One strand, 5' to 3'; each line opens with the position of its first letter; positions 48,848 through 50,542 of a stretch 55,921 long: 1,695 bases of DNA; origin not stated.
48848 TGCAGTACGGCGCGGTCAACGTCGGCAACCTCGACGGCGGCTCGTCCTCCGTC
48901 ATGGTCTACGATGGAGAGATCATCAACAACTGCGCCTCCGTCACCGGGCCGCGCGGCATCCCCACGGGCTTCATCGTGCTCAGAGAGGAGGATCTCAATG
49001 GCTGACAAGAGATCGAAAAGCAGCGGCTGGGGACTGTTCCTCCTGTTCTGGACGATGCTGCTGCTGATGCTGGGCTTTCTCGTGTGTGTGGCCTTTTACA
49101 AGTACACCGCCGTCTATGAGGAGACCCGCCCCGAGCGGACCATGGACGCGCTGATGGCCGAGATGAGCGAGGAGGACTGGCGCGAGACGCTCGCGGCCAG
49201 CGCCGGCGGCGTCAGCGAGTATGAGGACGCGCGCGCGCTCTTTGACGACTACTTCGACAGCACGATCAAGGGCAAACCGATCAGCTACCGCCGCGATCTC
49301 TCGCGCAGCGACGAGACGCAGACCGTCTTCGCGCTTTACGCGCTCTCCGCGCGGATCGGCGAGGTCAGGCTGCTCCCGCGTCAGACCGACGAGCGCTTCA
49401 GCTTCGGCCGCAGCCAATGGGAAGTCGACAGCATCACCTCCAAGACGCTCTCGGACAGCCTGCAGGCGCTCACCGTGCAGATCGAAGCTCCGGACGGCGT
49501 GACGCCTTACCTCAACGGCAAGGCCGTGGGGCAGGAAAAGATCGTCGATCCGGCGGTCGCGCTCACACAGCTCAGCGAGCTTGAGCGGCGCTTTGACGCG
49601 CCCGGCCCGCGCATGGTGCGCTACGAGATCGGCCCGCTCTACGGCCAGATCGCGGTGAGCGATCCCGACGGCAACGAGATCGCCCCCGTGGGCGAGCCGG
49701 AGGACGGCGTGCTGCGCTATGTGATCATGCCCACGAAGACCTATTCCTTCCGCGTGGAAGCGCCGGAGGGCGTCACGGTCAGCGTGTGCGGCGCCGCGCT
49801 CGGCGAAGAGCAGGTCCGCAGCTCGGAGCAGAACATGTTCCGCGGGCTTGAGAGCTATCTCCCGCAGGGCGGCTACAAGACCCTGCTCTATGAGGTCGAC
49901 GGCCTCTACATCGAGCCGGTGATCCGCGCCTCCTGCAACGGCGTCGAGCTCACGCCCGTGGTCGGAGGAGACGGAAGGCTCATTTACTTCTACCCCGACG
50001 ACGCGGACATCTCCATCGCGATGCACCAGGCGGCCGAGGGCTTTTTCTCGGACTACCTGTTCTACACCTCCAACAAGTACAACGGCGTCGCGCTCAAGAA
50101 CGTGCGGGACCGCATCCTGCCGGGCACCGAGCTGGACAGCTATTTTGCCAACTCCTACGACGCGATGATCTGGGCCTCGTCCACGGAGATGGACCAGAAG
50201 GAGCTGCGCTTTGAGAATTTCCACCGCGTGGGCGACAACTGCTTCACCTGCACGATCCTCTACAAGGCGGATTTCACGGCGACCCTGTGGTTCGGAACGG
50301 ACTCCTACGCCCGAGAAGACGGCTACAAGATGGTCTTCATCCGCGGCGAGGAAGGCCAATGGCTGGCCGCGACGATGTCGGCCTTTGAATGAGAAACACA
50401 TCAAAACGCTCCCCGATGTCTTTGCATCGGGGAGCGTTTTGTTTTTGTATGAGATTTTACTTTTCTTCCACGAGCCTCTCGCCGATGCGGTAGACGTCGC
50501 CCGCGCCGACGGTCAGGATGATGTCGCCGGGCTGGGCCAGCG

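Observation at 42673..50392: Six-gene operon whose products are all extracytoplasmic: LTD-CotH kinase lipoprotein, two NAGPA-type phosphodiester glycosidases, an LRR lipoprotein and two unknown membrane proteins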

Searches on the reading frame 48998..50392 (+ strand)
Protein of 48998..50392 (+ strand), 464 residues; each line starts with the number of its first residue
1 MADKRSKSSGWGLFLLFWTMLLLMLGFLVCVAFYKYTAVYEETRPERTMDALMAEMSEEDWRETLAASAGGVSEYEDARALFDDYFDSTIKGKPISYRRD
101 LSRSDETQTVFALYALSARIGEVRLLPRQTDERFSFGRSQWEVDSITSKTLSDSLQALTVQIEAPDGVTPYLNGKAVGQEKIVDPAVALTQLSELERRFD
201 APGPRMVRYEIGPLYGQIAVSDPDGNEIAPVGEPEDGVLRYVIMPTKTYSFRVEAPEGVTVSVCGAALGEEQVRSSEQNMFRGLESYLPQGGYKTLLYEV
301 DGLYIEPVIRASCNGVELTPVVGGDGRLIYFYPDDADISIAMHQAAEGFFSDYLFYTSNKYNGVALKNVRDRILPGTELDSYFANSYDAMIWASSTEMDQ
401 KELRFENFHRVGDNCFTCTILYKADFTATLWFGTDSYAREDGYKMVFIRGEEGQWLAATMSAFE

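Call 5: search_protein_families(library=pfam, proteins=[window:48998-50392:+], max_evalue=0.01)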
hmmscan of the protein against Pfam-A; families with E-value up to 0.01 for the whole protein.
window:48998-50392:+ (464 aa): 0 families

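Call 6: search_protein_families(library=ncbifam, proteins=[window:48998-50392:+], max_evalue=0.01)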
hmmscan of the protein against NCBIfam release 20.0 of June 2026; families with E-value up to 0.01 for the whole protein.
window:48998-50392:+ (464 aa): 0 families

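Call 11: find_homologous_proteins(query=window:48998-50392:+, max_evalue=0.001)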
Query window:48998-50392:+ (464 aa): 81 proteins with E <= 0.001 among 8000 candidates.
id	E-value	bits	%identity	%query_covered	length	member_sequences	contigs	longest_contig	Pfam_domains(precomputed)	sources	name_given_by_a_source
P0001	0.0e+0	1050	99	100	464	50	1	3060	-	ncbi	-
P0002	6.2e-278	940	89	100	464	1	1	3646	-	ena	-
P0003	1.6e-277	938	88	100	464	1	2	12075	-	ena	-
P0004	3.2e-277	937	88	100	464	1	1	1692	-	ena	-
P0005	4.6e-277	937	88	100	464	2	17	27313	-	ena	-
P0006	5.0e-277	937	88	100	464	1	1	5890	-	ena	-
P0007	5.6e-277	937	88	100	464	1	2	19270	-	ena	-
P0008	6.2e-277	936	88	100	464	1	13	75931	-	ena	-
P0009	6.1e-276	933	88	100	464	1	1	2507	-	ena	-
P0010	6.7e-276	933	88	100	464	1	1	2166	-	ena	-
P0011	4.6e-275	930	86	100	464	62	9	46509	-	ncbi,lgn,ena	-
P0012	3.2e-265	898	84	100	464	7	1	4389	-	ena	-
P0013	1.8e-261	885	83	100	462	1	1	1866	-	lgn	-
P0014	3.7e-259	878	83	100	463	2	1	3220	-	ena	-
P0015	4.3e-251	851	81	100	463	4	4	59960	-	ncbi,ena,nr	ncbi:MAG: hypothetical protein IJH48_07390 [Oscillospiraceae bacterium]|nr:hypothetical protein [Osc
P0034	1.1e-217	741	70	100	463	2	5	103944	-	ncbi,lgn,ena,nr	ncbi:MAG: hypothetical protein IJP64_05220 [Oscillospiraceae bacterium]|nr:hypothetical protein [Osc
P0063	1.2e-150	520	54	100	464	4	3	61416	-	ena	-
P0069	1.4e-96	342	41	98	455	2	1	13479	-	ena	-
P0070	3.1e-93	331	38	97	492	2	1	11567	-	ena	-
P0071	5.2e-93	330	39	97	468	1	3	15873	-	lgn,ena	-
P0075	2.5e-87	311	38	97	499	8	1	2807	PF22819.3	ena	-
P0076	3.6e-82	294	37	97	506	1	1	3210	PF22819.3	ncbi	-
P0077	1.0e-81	293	37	97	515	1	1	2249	PF22819.3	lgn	-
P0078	7.3e-77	277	35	98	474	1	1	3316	-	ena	-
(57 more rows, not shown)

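Call 13: find_encoding_contigs(protein=P0063, flank=10000, max_places=2)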
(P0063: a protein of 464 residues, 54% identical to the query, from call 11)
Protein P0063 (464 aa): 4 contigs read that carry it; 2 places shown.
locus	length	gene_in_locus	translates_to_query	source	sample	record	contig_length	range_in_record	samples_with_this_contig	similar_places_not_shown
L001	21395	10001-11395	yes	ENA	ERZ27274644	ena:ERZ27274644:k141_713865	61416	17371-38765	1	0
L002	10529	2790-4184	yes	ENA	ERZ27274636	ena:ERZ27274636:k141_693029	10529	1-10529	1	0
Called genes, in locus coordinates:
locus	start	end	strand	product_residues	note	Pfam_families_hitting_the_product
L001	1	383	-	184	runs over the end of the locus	PF00156:Pribosyltran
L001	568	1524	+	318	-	PF00535:Glycos_transf_2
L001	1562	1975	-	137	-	-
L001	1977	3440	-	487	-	PF00817:IMS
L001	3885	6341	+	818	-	PF00932:LTD, PF13290:CHB_HEX_C_1, PF13287:Fn3_assoc, PF08757:CotH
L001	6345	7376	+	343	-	PF09992:NAGPA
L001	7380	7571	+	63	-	-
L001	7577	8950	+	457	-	PF12799:LRR_4 (faint)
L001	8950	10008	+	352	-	PF09992:NAGPA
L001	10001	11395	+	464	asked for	-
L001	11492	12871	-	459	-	PF01225:Mur_ligase, PF08245:Mur_ligase_M, PF02875:Mur_ligase_C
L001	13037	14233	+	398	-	PF01743:PolyA_pol, PF12627:PolyA_pol_RNAbd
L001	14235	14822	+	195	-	PF03167:UDG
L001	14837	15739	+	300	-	PF09924:LPG_synthase_C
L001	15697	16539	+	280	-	PF13527:Acetyltransf_9, PF00583:Acetyltransf_1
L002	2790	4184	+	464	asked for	-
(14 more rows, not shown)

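Call 14: find_encoding_contigs(protein=P0071, flank=10000, max_places=2)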
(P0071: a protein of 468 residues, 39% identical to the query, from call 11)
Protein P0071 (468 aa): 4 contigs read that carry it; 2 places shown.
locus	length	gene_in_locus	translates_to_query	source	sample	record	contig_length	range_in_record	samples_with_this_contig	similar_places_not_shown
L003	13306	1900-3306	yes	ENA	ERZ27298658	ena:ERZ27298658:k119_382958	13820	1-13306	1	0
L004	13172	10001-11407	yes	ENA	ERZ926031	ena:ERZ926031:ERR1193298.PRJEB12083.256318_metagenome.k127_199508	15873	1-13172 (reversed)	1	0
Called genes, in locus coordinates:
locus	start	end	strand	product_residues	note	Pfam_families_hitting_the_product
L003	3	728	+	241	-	?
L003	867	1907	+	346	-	PF09992:NAGPA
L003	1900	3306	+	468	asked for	-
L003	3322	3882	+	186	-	PF01569:PAP2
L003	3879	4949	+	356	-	PF00535:Glycos_transf_2, PF04138:GtrA_DPMS_TM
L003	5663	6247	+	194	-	PF00440:TetR_N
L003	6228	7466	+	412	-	PF00668:Condensation (weak)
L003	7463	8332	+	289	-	PF00561:Abhydrolase_1, PF12697:Abhydrolase_6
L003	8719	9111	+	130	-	PF15919:HicB_lk_antitox, PF15970:HicB-like_2 (weak)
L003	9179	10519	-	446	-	PF23545:Zn_ribbon_HMPTM, PF04055:Radical_SAM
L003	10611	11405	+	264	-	PF00702:Hydrolase, PF05116:S6PP (faint), PF08282:Hydrolase_3, PF12710:HAD (faint)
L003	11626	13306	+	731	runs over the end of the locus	?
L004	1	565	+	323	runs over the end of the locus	PF00106:adh_short, PF13561:adh_short_C2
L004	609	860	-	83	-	-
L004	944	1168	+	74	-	PF12844:HTH_19 (weak), PF13560:HTH_31, PF01381:HTH_3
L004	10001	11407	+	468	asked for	-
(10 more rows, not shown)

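Call 15: find_encoding_contigs(protein=P0069, flank=10000, max_places=2)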
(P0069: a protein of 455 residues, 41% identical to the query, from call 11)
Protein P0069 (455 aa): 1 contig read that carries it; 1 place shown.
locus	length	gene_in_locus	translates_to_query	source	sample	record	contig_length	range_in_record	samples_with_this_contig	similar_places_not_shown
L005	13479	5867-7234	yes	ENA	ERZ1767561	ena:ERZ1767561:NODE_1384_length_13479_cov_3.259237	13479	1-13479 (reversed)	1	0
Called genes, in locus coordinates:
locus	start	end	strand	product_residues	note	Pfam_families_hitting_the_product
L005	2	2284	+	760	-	?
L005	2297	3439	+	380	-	PF09992:NAGPA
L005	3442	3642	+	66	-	-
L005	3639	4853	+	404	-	PF12799:LRR_4 (weak)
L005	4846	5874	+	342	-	PF09992:NAGPA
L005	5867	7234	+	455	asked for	-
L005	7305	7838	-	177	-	PF13240:Zn_Ribbon_1, PF13248:Zn_ribbon_3 (faint), PF14018:DUF4234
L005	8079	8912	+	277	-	PF02673:BacA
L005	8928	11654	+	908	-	PF17854:FtsK_alpha, PF01580:FtsK_SpoIIIE, PF09397:FtsK_gamma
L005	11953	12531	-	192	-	-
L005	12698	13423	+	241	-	-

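Call 30: search_protein_families(library=pfam, alignment_id=A1, max_evalue=1)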
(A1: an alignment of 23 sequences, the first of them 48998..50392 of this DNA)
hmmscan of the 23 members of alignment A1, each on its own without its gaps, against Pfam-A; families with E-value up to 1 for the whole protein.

A. member 1, window:48998-50392:+ (464 aa): 0 families

B. families by the number of members that match (of 23 scanned): 15 families
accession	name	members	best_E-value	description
PF17766.7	fn3_6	7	0.0048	Fibronectin type-III domain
PF22819.2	TcaA_5th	5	3.6e-06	TcaA protein NTF2-like domain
PF10326.15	7TM_GPCR_Str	2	0.019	Serpentine type 7TM GPCR chemoreceptor Str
PF13464.11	RodZ_C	2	0.15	RodZ C-terminal domain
PF14812.11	PBP1_TM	1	0.012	Transmembrane domain of transglycosylase PBP1 at N-terminal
PF18062.7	RE_AspBHI_N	1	0.022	Restriction endonuclease AspBHI N-terminal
PF16537.11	T2SSB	1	0.13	Type II secretion system protein B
PF07332.16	Phage_holin_3_6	1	0.14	Putative Actinobacterial Holin-X, holin superfamily III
PF17963.7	Big_9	1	0.15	Bacterial Ig domain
PF14534.12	DUF4440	1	0.17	Domain of unknown function (DUF4440)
PF19779.4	DUF6264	1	0.17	Family of unknown function (DUF6264)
PF08332.16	CaMKII_AD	1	0.2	Calcium/calmodulin dependent protein kinase II association domain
PF13567.11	DUF4131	1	0.21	Domain of unknown function (DUF4131)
PF20153.4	DUF6535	1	0.23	Family of unknown function (DUF6535)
PF25587.1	Rv2743c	1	0.42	Rv2743c family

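Call 32: find_related_loci(query=A1, collection=genome_contigs, flank=10000)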
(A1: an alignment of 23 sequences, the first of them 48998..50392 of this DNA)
Query A1 (464 aa) in genome_contigs; peptide patterns used: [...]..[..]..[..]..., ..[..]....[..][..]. (x = any residue, [..] = any of these).
59 stretches matched a pattern; 36 encode a relative of the query (tblastn E <= 1e-3); 35 distinct loci.
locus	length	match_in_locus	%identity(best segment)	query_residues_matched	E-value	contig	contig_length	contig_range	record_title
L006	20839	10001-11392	86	1-464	0e+0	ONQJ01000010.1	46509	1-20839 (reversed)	uncultured Clostridiales bacterium isolate RUG542 genome assembly, contig: scaffold_825, whole genome shotgun sequence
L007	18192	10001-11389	76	1-464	0e+0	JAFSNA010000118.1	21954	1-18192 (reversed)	MAG: Oscillospiraceae bacterium isolate RGIG3291 Goat_Reticulum-4__c506033, whole genome shotgun sequence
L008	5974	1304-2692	61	1-464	0e+0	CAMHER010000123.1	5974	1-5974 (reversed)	MAG: uncultured Clostridia bacterium isolate SRR11784282_bin.26_metaWRAP_v1.3_MAG genome assembly, contig: ERZ12202942.1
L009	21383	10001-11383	61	1-464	2e-179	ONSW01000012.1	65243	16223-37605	uncultured Clostridiales bacterium isolate RUG608 genome assembly, contig: scaffold_619, whole genome shotgun sequence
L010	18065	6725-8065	57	14-464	3e-169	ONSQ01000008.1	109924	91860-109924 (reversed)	uncultured Clostridiales bacterium isolate RUG601 genome assembly, contig: scaffold_1030, whole genome shotgun sequence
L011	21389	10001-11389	54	4-464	1e-157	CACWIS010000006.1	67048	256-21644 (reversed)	MAG: Ruminococcaceae bacterium isolate RUG10626 genome assembly, contig: RUG10626_asm_6, whole genome shotgun sequence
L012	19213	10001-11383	58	1-464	1e-173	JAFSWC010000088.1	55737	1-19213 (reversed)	MAG: Oscillospiraceae bacterium isolate RGIG3527 Goat_Rumen.Co__c2403890, whole genome shotgun sequence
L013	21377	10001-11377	60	4-464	3e-175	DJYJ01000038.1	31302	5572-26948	MAG TPA_asm: Clostridiales bacterium UBA6981 UBA6981_contig_50522, whole genome shotgun sequence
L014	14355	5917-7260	39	11-461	4e-100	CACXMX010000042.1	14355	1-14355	MAG: Ruminococcaceae bacterium isolate RUG11398 genome assembly, contig: RUG11398_asm_42, whole genome shotgun sequence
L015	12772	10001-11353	39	11-464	5e-98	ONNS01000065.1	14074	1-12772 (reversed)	uncultured Clostridiales bacterium isolate RUG467 genome assembly, contig: scaffold_3549, whole genome shotgun sequence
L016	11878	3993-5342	39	14-464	7e-97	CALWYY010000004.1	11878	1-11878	MAG: uncultured Oscillospiraceae bacterium isolate E02__bin5 genome assembly, contig: E02__k127_3454046, whole genome sh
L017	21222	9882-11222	39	14-462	1e-96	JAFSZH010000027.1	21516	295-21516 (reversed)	MAG: Oscillospiraceae bacterium isolate RGIG3610 Goat_Rumen.Co__c758854, whole genome shotgun sequence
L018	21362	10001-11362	38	4-461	4e-95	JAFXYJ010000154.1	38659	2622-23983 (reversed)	MAG: Oscillospiraceae bacterium isolate RGIG6858 Sheep_Rumen-4__c1510881, whole genome shotgun sequence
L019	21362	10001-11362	39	5-461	2e-93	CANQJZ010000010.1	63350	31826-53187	MAG: uncultured Oscillospiraceae bacterium isolate Lapin-032__bin100 genome assembly, contig: Lapin-032__NODE_786_length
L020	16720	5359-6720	39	5-461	1e-93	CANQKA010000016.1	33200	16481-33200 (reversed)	MAG: uncultured Oscillospiraceae bacterium isolate Lapin-026__bin52 genome assembly, contig: Lapin-026__NODE_1401_length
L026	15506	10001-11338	38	14-461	5e-84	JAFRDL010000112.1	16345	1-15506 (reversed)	MAG: Oscillospiraceae bacterium isolate RGIG2395 Goat_Ileum-4__c228300, whole genome shotgun sequence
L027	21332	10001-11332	36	15-464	1e-76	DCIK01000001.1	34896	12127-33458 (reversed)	MAG TPA_asm: Clostridiales bacterium UBA1728 UBA1728_contig_11030, whole genome shotgun sequence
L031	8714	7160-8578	32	11-463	2e-73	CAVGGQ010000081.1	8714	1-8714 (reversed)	Oscillospiraceae bacterium isolate H07646-L1_cleanbin_000002 genome assembly, contig: Spades_H07646-L1_contig_5234, whol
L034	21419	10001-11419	36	11-462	2e-84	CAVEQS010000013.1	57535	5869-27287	bacterium isolate G02653-L1_cleanbin_000002 genome assembly, contig: Spades_G02653-L1_contig_377, whole genome shotgun s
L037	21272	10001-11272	32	34-464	9e-61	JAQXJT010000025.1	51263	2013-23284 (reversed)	MAG: bacterium isolate SUG1258 k141_1643229, whole genome shotgun sequence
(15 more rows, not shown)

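Call 37: predict_structure(alignment_id=A1)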
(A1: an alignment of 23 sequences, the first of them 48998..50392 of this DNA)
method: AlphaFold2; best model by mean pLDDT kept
length: 464 residues; sequences in the alignment: 23
mean_pLDDT: 87.8   pTM: 0.67
mean pLDDT of the five models: 87.8, 87.2, 87.1, 86.1, 85.8
residues with pLDDT >= 90: 256; 70-90: 179; 50-70: 21; < 50: 8
segments of 3 or more residues with pLDDT < 50: 1-8
pLDDT, mean of each block of 10 residues (from residue 1): 45 81 89 84 88 92 90 89 90 92 90 90 86 67 90 86 94 94 90 91 91 92 94 90 93 95 95 90 86 93 94 94 91 93 95 81 85 91 78 69 92 93 83 80 93 92 84
secondary structure, 60 per line:
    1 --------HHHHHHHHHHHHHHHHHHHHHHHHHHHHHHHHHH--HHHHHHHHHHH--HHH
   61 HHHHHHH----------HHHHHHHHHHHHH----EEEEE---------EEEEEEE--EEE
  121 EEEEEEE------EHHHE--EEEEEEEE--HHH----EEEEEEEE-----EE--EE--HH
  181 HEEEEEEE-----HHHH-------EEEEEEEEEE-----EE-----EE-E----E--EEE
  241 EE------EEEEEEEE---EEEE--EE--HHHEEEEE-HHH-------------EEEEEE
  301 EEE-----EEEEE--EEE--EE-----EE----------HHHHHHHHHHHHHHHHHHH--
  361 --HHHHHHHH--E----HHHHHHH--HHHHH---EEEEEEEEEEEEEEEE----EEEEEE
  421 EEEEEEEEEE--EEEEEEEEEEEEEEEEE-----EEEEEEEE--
elements in order: H9-42 H45-55 H58-67 H78-90 E95-99 E109-115 E118-127 E141-148 E158-165 E182-188 H194-197 E205-214 E238-242 E249-256 E260-263 E273-277 E295-303 E309-313 E316-318 H340-358 H363-370 H378-384 H387-391 E395-410 E415-430 E433-449 E455-462

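Call 39: search_protein_families(library=pfam, proteins=[L034:2952-4832:+, L034:5505-6692:+, L034:6694-8634:+, L031:2069-2740:+, L034:11523-12146:+, L034:12147-12977:+, L027:11455-12918:+, L037:11242-12537:+, L037:7810-8544:+, L026:11554-13212:+], max_evalue=0.001)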
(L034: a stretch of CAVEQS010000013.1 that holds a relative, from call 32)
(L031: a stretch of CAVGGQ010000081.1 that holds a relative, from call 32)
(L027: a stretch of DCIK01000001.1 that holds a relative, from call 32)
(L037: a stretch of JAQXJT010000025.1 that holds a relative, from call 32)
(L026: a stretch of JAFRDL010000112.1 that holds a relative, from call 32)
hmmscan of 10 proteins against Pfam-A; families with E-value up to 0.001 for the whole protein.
L034:2952-4832:+ (626 aa): 4 families
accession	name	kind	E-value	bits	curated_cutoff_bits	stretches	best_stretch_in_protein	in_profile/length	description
PF13437.12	HlyD_3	-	9.5e-10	39.6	22.2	1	431-508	25-105/106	HlyD family secretion protein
PF16576.10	HlyD_D23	-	1.2e-07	31.6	30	1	411-488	115-191/214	Barrel-sandwich domain of CusB or HlyD membrane-fusion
PF00364.28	Biotin_lipoyl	-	9.5e-06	25.8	22.1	0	143-163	17-37/73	Biotin-requiring enzyme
PF13533.13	Biotin_lipoyl_2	-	0.00095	19.4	29.8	0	141-162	10-31/32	Biotin-lipoyl like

L034:5505-6692:+ (395 aa): 2 families
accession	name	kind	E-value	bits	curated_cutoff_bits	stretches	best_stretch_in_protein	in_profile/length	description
PF12704.14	MacB_PCD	-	2.5e-38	132.9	27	1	20-233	2-205/207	MacB-like periplasmic core domain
PF02687.27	FtsX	-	8.9e-21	74.6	25.5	1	272-387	3-120/120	FtsX-like permease C-terminal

L034:6694-8634:+ (646 aa): 4 families
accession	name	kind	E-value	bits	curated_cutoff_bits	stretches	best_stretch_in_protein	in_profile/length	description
PF13437.12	HlyD_3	-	2.7e-17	63.9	22.2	1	475-546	25-97/106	HlyD family secretion protein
PF16576.10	HlyD_D23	-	7.4e-12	45.4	30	1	470-528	129-187/214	Barrel-sandwich domain of CusB or HlyD membrane-fusion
PF00529.27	CusB_dom_1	-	1.5e-05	25.6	26.5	0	243-531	12-43/89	Cation efflux system protein CusB domain 1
PF00364.28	Biotin_lipoyl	-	0.00069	19.8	22.1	0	78-108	13-45/73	Biotin-requiring enzyme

L031:2069-2740:+ (223 aa): 6 families
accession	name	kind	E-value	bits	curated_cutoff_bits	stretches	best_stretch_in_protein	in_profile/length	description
PF00005.33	ABC_tran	-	3.8e-33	115.4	25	1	21-169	1-136/137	ABC transporter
PF13304.12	AAA_21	-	6.2e-09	36.8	27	1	126-201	222-300/304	AAA domain, putative AbiEii toxin, Type IV TA system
PF02463.25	SMC_N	-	7.2e-09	35.8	40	1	129-214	130-212/220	RecF/RecN/SMC N terminal domain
PF13555.12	AAA_29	-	2.9e-05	24.2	27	1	21-48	12-39/61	P-loop containing region of AAA domain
PF20720.3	nSTAND3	-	6.2e-05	23.2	27.2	0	30-59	16-44/155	Novel STAND NTPase 3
PF25199.1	nSTAND_NTPase5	-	0.00089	19.5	34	0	30-94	40-107/145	Novel STAND NTPase 5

L034:11523-12146:+ (207 aa): 0 families

L034:12147-12977:+ (276 aa): 2 families
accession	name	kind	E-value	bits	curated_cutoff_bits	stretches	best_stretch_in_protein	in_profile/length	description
PF01614.24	IclR_C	-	1.5e-30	106.5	24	1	115-270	19-172/174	Bacterial transcriptional regulator IclR C-terminal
PF09339.16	HTH_IclR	-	3e-13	49.8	22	1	31-82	1-52/52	IclR helix-turn-helix domain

L027:11455-12918:+ (487 aa): 1 family
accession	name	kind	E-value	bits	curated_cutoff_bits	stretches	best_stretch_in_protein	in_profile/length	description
PF10112.14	Halogen_Hydrol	-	1.1e-16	61.8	29.8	1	318-459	48-189/191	5-bromo-4-chloroindolyl phosphate hydrolysis protein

L037:11242-12537:+ (431 aa): 1 family
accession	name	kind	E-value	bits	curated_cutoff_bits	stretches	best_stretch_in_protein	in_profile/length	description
PF10112.14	Halogen_Hydrol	-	4.5e-15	56.6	29.8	1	298-401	86-189/191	5-bromo-4-chloroindolyl phosphate hydrolysis protein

L037:7810-8544:+ (244 aa): 6 families
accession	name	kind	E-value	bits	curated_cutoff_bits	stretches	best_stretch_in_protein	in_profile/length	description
PF00005.33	ABC_tran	-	4.9e-37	128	25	1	21-169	1-137/137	ABC transporter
PF13304.12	AAA_21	-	5.5e-13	50.1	27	2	138-200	235-300/304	AAA domain, putative AbiEii toxin, Type IV TA system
PF02463.25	SMC_N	-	1.1e-09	38.5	40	1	31-207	24-206/220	RecF/RecN/SMC N terminal domain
PF13476.12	AAA_23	-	6.5e-06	27.3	27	1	13-53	5-41/201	AAA domain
PF13555.12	AAA_29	-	1.3e-05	25.3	27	1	24-57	15-48/61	P-loop containing region of AAA domain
PF09818.15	ABC_ATPase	-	2.6e-05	23.8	23.2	0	140-208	157-226/283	P-loop domain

L026:11554-13212:+ (552 aa): 0 families
